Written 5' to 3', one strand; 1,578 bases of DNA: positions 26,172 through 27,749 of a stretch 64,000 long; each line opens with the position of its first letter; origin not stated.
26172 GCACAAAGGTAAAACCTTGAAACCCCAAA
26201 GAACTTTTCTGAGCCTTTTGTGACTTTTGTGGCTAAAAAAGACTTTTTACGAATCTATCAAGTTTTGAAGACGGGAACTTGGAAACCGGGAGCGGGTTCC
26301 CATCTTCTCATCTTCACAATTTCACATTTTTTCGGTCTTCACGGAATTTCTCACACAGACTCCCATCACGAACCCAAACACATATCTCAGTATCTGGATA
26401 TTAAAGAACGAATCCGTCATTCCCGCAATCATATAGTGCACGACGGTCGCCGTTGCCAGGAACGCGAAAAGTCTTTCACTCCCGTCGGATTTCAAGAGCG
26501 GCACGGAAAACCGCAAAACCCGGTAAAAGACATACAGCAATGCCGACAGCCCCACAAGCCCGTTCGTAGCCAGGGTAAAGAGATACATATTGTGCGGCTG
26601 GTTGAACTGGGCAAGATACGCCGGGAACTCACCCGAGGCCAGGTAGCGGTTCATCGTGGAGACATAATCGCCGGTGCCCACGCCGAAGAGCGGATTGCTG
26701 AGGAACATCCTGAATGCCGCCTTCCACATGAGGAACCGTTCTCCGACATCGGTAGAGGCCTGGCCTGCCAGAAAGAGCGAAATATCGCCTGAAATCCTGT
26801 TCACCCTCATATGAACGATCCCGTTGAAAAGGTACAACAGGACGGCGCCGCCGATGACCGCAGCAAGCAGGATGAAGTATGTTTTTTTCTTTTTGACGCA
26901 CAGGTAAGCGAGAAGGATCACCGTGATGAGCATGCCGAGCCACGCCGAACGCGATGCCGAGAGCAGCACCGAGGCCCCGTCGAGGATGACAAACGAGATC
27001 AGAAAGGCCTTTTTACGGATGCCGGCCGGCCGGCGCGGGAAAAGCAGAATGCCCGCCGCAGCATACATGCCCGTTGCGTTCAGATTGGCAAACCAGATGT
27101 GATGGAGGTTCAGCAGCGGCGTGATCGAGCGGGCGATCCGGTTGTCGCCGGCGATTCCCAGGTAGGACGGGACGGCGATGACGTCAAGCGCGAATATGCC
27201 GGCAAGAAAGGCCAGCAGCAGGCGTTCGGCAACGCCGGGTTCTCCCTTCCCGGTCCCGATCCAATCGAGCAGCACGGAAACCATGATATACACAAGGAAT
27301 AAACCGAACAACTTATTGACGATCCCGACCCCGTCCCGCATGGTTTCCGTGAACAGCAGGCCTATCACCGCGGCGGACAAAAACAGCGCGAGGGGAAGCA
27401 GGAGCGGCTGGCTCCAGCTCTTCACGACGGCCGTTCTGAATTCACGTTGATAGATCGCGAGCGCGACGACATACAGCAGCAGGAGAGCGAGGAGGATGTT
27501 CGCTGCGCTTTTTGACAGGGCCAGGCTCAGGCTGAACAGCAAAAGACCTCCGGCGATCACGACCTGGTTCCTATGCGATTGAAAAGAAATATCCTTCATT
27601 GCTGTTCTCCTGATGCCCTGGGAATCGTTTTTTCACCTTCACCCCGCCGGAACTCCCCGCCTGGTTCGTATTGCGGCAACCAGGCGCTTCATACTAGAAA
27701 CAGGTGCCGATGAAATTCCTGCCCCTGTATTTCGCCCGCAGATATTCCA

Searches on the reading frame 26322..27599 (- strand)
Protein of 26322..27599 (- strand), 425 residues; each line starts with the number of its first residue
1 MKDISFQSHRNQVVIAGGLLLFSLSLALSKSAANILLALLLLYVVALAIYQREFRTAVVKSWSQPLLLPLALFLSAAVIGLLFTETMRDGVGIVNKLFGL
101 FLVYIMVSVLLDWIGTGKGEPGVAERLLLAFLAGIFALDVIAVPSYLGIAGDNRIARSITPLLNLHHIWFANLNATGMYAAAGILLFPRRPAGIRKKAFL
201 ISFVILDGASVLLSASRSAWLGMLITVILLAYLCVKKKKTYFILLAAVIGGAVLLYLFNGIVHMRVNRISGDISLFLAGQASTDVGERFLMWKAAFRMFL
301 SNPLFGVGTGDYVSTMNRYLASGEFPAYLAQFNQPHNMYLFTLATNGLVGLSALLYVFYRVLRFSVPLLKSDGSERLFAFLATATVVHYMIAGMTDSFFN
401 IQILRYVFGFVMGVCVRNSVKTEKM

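Call 36: search_protein_families(library=pfam, proteins=[window:26322-27599:-], max_evalue=0.001)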
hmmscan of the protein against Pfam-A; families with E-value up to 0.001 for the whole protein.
window:26322-27599:- (425 aa): 1 family
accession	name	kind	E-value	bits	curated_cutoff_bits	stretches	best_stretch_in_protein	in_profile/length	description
PF04932.20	Wzy_C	-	2.1e-23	83.2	31.7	1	204-354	3-148/149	O-Antigen ligase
